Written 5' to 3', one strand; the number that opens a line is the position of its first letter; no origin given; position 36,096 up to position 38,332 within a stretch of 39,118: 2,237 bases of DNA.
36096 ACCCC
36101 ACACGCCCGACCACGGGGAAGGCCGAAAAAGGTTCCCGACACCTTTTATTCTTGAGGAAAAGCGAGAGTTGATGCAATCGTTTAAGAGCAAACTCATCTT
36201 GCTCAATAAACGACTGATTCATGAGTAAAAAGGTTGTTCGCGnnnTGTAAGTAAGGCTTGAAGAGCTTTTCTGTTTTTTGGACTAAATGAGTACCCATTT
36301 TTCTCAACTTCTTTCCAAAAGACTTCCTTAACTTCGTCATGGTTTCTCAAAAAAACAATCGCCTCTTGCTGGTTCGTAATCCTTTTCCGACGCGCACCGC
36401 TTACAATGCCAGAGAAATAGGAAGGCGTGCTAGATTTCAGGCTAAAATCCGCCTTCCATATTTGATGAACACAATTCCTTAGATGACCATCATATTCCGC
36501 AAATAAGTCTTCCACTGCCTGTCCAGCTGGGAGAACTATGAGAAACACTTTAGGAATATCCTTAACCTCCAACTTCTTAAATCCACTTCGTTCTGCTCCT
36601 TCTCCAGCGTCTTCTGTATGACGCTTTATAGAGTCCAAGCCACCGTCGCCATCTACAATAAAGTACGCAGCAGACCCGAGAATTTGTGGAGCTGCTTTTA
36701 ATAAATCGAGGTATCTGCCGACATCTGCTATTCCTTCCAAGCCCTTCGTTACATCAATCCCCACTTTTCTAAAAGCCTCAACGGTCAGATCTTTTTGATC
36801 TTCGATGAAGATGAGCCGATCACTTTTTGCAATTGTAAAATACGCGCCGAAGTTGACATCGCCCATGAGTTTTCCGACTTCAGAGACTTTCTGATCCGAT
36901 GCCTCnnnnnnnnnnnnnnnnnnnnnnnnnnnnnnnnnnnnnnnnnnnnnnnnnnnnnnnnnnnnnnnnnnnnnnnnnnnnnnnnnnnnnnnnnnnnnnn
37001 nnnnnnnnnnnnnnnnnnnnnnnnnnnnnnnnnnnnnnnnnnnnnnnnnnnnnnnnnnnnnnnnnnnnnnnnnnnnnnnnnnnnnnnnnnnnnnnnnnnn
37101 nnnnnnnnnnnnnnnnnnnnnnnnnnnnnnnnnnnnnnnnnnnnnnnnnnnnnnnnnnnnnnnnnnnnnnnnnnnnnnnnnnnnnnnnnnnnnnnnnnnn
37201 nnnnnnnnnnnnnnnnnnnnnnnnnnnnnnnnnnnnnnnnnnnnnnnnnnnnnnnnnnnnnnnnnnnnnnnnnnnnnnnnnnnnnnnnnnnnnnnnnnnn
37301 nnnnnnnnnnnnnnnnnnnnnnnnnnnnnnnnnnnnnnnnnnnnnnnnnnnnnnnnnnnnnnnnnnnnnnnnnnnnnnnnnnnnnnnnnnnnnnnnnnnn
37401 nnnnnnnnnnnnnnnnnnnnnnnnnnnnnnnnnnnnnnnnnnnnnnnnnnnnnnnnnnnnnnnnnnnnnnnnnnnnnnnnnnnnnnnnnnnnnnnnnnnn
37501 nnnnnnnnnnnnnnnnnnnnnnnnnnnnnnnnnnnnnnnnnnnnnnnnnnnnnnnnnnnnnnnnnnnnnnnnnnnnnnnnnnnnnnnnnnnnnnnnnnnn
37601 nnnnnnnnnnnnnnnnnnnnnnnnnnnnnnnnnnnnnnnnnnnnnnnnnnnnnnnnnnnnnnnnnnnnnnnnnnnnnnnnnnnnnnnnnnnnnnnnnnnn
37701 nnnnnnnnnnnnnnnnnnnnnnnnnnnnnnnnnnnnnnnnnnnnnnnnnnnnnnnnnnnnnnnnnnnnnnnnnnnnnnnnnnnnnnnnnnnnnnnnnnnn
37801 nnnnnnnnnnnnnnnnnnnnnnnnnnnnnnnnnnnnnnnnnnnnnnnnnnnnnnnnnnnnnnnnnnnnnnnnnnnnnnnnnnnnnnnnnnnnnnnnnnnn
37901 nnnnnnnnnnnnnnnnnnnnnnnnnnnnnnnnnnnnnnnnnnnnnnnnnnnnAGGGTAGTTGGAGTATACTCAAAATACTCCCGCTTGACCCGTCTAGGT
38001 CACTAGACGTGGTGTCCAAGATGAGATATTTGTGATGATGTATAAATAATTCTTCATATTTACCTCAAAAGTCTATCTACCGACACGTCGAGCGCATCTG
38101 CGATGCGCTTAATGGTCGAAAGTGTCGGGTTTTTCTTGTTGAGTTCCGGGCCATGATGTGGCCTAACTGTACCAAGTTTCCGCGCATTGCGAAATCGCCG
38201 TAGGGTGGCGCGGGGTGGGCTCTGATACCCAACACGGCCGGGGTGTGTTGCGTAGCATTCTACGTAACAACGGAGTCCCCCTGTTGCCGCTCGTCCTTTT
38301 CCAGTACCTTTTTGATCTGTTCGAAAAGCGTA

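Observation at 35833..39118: AT-richer accessory island with a stand-alone OLD-family nuclease and a membrane-anchored DUF2726 protein: candidate uncharacterised defence module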

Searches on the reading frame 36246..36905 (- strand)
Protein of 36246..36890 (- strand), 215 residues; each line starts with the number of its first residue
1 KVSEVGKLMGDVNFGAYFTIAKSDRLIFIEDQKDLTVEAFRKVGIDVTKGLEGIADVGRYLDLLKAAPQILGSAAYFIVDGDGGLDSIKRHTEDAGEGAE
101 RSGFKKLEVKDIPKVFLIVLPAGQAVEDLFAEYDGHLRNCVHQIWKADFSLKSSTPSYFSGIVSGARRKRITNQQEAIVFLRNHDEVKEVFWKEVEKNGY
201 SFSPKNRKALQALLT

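Call 7: search_protein_families(library=pfam, proteins=[window:36246-36890:-], max_evalue=10)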
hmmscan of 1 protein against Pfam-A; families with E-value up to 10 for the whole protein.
seq(215 aa): 0 families

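Call 41: predict_structure(alignment_id=A2)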
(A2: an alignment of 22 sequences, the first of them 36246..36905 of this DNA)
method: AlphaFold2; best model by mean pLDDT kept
length: 220 residues; sequences in the alignment: 22
mean_pLDDT: 91.9   pTM: 0.85
mean pLDDT of the five models: 91.9, 91.8, 91.4, 91.2, 91.2
residues with pLDDT >= 90: 167; 70-90: 49; 50-70: 4; < 50: 0
segments of 3 or more residues with pLDDT < 50: none
pLDDT, mean of each block of 10 residues (from residue 1): 80 86 84 94 95 94 95 91 86 86 88 93 93 96 98 96 94 94 93 96 96 95
secondary structure, 60 per line:
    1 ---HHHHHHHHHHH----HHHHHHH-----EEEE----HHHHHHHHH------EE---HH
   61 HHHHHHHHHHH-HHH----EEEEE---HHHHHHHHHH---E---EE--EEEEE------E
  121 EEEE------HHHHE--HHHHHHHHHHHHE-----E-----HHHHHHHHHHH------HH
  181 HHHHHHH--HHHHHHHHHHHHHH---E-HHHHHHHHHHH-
elements in order: H4-14 H19-25 E31-34 H39-47 H59-71 E80-84 H88-97 E109-113 E120-124 H131-134 H138-149 H162-172 H179-187 H190-203 H209-219

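Call 44: fold_search(model_id=the predicted structure, library=pdb)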
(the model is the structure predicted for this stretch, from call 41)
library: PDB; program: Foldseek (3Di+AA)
matches with E <= 10: 603; with E <= 0.001: 1
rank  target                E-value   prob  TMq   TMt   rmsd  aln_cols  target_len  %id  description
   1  9i2f_C                5.8e-04  1.00  0.39  0.18  12.4       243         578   11  Cryo-EM structure of retron Eco2 (Ec67) (released 2026-02-04)
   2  9s1f_A                1.8e-03  0.98  0.37  0.17  13.2       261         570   11  Cryo-EM structure of activated retron Eco2 (Ec67) (released 2026-02-18)
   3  5w33                  2.1e-02  0.60  0.26  0.20  14.6       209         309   14  Crystal structure of the RNA polymerase domain (RPD) of Mycobacterium tuberculosis primase DnaG (released 2018-03-28)
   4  8pv6_Cd               4.0e-02  0.28  0.27  0.16  15.1       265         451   14  Chaetomium thermophilum pre-60S State 3 - post-5S rotation with Rix1 complex with Foot - composite structure (released 2023-11-15)
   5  3rfq_C                9.1e-02  0.75  0.29  0.37   5.3       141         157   14  Crystal structure of Pterin-4-alpha-carbinolamine dehydratase MoaB2 from Mycobacterium marinum (released 2011-05-04)
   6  7oqh_D                1.1e-01  0.14  0.20  0.14  16.8       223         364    9  CryoEM structure of the transcription termination factor Rho from Mycobacterium tuberculosis (released 2022-02-09)
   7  8pv1_Cd               1.4e-01  0.30  0.30  0.18  10.1       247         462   11  Chaetomium thermophilum pre-60S State 6 - pre-5S rotation - L1 intermediate - composite structure (released 2023-11-15)
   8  3tcr_A                1.6e-01  0.63  0.29  0.37   5.3       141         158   10  Crystal structure of a molybdopterin biosynthesis protein from Mycobacterium abscessus (released 2011-08-24)
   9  3ice_D                1.7e-01  0.14  0.23  0.14  17.0       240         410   10  Rho transcription termination factor bound to RNA and ADP-BeF3 (released 2009-11-10)
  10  4d80_D                2.1e-01  0.16  0.24  0.20  17.2       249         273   10  Metallosphera sedula Vps4 crystal structure (released 2015-10-28)
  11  7u7h_D                2.3e-01  0.09  0.22  0.14  21.1       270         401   16  Cysteate acyl-ACP transferase from Alistipes finegoldii (released 2023-01-18)
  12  1tau_A                2.3e-01  0.06  0.17  0.07  17.5       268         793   12  TAQ POLYMERASE (E.C.2.7.7.7)/DNA/B-OCTYLGLUCOSIDE COMPLEX (released 1997-04-18)
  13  9u8s_B                2.5e-01  0.25  0.20  0.25   7.6        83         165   16  Crystal structure of thiamine pyrophosphate (TPP)-dependent alpha-imino acid decarboxylase (AzcB and AzcC) from Strept (released 2026-04-01)
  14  6pe2_A                2.5e-01  0.13  0.20  0.12  12.6       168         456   11  Drosophila P element transposase strand transfer complex (released 2019-10-30)
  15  7jpo_E                2.5e-01  0.08  0.17  0.11  18.3       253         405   10  ORC-O1AAA: Human Origin Recognition Complex (ORC) with dynamic/unresolved ORC2 WH (released 2020-09-02)
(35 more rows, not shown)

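Call 46: search_solved_structures(query=A2, max_evalue=10, show_alignments=4)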
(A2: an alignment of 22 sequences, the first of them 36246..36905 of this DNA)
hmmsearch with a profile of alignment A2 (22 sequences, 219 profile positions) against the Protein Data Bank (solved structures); distinct sequences matched with E-value up to 10: 0.

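Call 70: search_protein_representatives(alignment_id=A2)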
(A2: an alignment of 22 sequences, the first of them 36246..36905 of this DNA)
Query: 22 sequences, 219 profile positions. Proteins with E-value up to 0.001 (for the whole library): 65; up to 1e-10: 57; up to 1e-30: 43. The best 65 are listed.
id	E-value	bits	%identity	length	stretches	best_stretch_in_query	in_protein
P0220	4.0e-78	278.3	-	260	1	1-218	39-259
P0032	3.9e-77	275.0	-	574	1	2-217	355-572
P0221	2.9e-76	272.2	-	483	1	1-218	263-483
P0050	6.4e-76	271.1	-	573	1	2-218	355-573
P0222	7.5e-76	270.8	-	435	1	1-218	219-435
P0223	1.4e-75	269.9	-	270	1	1-217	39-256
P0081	1.1e-73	263.7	-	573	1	2-218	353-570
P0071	1.6e-73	263.2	-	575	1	1-218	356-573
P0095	8.4e-70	251.0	-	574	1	2-218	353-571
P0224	4.9e-69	248.5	-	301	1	1-218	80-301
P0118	1.9e-68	246.6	-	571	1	2-218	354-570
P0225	4.8e-67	242.0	-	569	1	2-218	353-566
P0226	1.9e-64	233.5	-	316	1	1-217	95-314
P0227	6.5e-64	231.8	-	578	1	1-216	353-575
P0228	1.4e-62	227.4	-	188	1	34-218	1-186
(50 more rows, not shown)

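Call 75: fold_search(model_id=the predicted structure, library=viral)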
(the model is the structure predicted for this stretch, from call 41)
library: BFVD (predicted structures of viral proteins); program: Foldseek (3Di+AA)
matches with E <= 10: 582; with E <= 0.001: 0
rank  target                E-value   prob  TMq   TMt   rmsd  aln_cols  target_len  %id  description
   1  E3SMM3                4.4e-02  0.14  0.16  0.21  16.2       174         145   14  Uncharacterized protein [Prochlorococcus phage P-HM1]
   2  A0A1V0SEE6            8.9e-02  0.38  0.29  0.13  19.8       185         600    9  Protein kinase [Indivirus ILV1]
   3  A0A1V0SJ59            1.1e-01  0.07  0.13  0.08  16.5       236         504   10  AAA family ATPase [Klosneuvirus KNV1]
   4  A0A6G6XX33            1.3e-01  0.21  0.17  0.14  17.3       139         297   11  (no name in the UniProt tables at hand)
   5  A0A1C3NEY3            1.7e-01  0.77  0.22  0.18   3.4        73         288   18  (no name in the UniProt tables at hand)
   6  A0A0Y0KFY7            1.9e-01  0.06  0.15  0.09  17.3       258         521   12  Cell division protein 48-like protein [Glossina hytrovirus (isolate Glossina pallidipes/Ethiopia/Seibersdorf/-)]
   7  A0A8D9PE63            2.0e-01  0.13  0.21  0.05  16.8       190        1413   15  DNA-directed DNA polymerase [Adintovirus sp.]
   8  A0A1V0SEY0            2.3e-01  0.12  0.21  0.15  16.3       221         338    9  Uncharacterized protein [Hokovirus HKV1]
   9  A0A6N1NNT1            2.4e-01  0.10  0.22  0.10  16.3       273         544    8  Putative ORFan [Tupanvirus deep ocean]
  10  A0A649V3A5            2.6e-01  0.47  0.26  0.43   4.6       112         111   17  DNA primase [Pseudomonas phage vB_PaeP_SPCG]
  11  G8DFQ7                2.6e-01  0.28  0.19  0.06   7.7        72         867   21  (no name in the UniProt tables at hand)
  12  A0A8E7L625            2.6e-01  0.18  0.24  0.15  11.7       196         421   10  DNA-directed DNA polymerase (Fragment) [Ficedula mugimaki parvoviridae sp.]
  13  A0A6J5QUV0            2.6e-01  0.12  0.22  0.11  15.4       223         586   11  HNHc domain containing protein [uncultured Caudovirales phage]
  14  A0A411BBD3            2.6e-01  0.10  0.15  0.10  17.8       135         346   12  (no name in the UniProt tables at hand)
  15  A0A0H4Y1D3            2.6e-01  0.09  0.22  0.12  17.7       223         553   11  Uncharacterized protein [Salmon gill poxvirus]
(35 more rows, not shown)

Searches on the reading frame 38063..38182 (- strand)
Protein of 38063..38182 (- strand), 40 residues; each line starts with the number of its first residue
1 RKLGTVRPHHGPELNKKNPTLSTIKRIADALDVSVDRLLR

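Call 31: search_protein_families(library=pfam, proteins=[window:38063-38182:-], max_evalue=0.01)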
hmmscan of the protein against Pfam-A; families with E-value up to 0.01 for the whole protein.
seq(40 aa): 1 family
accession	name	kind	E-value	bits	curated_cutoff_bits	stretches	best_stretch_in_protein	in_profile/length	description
PF01381.28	HTH_3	-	0.0002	21.8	23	1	13-38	30-55/55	Helix-turn-helix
